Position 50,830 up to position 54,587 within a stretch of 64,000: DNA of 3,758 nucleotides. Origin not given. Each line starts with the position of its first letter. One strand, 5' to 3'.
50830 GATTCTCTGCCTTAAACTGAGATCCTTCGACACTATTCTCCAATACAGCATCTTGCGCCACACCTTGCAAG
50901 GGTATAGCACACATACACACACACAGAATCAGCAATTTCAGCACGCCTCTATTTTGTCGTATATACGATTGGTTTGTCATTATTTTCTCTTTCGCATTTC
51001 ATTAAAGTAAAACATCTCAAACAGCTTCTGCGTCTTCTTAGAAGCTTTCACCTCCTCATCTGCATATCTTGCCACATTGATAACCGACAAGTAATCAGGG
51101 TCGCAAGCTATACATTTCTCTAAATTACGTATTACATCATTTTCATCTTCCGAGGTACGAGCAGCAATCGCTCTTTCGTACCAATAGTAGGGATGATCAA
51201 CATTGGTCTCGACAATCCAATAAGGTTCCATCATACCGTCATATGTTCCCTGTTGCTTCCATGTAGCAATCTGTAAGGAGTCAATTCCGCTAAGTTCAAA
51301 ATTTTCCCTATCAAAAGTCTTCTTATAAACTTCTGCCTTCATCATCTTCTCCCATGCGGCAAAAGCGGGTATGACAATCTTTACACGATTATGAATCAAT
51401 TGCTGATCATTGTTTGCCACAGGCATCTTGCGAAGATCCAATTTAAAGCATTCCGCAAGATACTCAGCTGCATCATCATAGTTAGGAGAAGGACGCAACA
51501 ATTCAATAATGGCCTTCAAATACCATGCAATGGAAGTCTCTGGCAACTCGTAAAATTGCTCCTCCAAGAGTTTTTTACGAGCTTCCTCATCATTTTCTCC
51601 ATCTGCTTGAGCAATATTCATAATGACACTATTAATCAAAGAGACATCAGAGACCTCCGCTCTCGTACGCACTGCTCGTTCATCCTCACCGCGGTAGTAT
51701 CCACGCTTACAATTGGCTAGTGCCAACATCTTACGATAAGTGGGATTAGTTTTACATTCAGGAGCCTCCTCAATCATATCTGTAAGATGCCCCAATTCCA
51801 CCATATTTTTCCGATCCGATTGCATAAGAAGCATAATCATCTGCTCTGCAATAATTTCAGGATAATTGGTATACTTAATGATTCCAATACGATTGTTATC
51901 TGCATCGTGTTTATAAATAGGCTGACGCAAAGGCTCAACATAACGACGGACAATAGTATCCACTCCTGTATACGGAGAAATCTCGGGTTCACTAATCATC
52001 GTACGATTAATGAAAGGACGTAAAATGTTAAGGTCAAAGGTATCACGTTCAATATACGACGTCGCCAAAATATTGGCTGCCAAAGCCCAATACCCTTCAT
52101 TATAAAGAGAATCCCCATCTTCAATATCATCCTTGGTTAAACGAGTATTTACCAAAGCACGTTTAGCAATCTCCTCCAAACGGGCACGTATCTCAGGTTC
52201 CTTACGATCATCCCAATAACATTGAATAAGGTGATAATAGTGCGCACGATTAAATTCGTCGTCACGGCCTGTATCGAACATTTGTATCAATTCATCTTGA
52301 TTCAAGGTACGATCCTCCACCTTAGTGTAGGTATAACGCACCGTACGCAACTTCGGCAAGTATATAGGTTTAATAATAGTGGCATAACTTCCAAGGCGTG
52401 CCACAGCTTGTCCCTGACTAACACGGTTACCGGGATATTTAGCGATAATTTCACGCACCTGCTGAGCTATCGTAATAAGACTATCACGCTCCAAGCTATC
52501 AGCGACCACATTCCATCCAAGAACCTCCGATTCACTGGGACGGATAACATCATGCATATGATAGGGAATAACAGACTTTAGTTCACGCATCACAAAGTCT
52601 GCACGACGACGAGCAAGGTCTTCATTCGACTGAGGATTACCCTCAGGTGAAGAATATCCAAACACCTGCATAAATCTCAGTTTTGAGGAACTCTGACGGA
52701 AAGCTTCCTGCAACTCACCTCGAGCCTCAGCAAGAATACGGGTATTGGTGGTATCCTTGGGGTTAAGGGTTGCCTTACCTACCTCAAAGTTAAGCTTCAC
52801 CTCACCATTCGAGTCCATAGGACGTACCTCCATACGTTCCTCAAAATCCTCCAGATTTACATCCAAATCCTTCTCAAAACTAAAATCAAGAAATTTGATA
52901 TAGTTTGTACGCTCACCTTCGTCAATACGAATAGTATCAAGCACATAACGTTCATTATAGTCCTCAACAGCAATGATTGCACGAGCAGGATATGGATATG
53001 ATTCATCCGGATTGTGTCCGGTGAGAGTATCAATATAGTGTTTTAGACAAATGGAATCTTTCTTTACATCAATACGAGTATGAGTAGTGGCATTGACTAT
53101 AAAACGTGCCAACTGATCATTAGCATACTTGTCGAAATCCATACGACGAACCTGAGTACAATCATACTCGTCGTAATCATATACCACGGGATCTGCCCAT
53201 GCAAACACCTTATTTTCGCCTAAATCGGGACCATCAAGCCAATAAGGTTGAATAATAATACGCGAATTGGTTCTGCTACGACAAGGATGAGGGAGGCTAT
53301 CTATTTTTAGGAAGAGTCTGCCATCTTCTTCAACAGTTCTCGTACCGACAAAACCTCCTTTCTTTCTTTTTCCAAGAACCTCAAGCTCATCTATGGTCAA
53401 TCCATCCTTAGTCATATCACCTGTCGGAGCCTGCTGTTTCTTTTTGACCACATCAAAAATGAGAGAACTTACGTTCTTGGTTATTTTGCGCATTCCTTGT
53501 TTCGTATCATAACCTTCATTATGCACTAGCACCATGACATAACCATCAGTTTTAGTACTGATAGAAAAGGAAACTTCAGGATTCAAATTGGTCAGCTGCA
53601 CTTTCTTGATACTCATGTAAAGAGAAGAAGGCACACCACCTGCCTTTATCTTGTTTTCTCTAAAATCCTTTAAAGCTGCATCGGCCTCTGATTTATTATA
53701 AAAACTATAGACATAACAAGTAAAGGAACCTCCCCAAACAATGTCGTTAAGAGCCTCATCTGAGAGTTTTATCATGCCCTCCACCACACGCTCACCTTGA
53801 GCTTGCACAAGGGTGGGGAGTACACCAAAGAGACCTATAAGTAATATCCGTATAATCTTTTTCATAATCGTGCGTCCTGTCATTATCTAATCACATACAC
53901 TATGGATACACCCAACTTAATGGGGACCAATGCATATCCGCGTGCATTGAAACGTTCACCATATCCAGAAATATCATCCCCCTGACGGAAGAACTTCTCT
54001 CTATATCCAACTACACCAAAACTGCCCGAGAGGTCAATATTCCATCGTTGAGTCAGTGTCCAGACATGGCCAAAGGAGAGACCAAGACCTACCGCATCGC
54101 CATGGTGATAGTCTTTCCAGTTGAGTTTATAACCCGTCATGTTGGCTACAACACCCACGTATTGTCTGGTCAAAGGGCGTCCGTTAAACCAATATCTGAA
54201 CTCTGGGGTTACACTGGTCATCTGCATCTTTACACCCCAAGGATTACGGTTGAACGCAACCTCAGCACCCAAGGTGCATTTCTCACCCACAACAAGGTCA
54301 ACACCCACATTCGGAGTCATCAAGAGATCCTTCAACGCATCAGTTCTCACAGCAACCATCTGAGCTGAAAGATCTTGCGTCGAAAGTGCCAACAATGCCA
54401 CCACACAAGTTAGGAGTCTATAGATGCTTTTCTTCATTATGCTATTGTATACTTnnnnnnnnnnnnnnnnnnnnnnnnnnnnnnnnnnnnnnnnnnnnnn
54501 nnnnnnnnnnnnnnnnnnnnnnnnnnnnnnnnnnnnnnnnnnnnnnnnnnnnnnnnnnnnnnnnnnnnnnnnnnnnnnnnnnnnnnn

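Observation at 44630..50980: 2116-aa protein made of about eleven tandem small beta-barrel-like modules (candidate poly-barrel outer-membrane protein)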

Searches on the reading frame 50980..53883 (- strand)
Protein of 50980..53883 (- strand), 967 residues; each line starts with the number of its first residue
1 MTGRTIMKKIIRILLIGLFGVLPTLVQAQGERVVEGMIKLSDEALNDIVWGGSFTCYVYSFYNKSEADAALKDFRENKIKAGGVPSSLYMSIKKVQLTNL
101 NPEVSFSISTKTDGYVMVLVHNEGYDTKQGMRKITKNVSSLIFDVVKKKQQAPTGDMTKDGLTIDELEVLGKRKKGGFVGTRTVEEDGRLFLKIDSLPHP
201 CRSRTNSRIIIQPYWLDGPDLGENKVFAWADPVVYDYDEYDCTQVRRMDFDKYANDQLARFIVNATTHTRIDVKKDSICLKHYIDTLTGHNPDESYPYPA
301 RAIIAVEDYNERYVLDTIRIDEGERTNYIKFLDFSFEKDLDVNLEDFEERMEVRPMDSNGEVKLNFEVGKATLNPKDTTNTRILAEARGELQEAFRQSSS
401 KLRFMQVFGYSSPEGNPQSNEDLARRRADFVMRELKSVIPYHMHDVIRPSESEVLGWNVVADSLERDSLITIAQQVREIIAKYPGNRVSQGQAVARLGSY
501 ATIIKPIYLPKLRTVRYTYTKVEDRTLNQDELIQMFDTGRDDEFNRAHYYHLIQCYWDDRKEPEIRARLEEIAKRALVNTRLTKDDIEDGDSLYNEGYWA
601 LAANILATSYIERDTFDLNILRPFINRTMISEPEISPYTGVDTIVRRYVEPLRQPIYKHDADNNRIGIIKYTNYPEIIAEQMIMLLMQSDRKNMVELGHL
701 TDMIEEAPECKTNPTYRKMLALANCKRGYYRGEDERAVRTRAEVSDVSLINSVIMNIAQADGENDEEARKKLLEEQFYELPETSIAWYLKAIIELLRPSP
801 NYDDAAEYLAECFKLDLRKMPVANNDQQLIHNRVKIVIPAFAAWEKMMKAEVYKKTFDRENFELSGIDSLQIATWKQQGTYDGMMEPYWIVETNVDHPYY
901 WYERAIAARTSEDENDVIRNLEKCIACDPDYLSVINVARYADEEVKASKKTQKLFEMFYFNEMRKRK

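Call 4: search_protein_families(library=pfam, proteins=[window:50980-53883:-], max_evalue=0.1)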
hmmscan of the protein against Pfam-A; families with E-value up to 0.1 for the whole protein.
window:50980-53883:- (967 aa): 1 family
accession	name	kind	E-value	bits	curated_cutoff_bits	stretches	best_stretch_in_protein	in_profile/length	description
PF00691.25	OmpA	-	0.0004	21.1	27.2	1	366-435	2-64/98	OmpA family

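Call 5: search_protein_families(library=ncbifam, proteins=[window:50980-53883:-], max_evalue=0.1)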
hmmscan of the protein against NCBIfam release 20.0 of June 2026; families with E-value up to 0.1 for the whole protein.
window:50980-53883:- (967 aa): 1 family
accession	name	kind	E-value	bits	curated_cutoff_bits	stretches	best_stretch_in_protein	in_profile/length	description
NF047558.1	TPR_END_plus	domain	0.057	13.4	32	0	901-933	2-34/56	TPR end-of-group domain-containing protein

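Call 30: search_protein_families(library=pfam, proteins=[window:50980-53883:-], max_evalue=10)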
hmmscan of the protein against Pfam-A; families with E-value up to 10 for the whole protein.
window:50980-53883:- (967 aa): 1 family
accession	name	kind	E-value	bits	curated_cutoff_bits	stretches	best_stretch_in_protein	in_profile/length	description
PF00691.25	OmpA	-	0.0004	21.1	27.2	1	366-435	2-64/98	OmpA family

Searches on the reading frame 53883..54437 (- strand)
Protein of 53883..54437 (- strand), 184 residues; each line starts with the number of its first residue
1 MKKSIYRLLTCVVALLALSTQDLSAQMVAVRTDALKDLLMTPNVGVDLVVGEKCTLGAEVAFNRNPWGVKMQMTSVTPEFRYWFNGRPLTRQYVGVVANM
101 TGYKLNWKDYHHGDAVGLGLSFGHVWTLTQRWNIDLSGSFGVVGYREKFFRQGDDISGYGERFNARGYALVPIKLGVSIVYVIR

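Call 4: search_protein_families(library=pfam, proteins=[window:53883-54437:-], max_evalue=0.1)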
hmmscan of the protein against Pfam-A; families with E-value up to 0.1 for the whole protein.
window:53883-54437:- (184 aa): 1 family
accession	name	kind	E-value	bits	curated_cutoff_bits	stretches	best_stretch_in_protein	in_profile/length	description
PF12099.14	DUF3575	-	1.5e-34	119.3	21.1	1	12-183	2-177/177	Protein of unknown function (DUF3575)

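Call 5: search_protein_families(library=ncbifam, proteins=[window:53883-54437:-], max_evalue=0.1)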
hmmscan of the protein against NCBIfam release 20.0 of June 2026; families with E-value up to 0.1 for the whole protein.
window:53883-54437:- (184 aa): 0 families
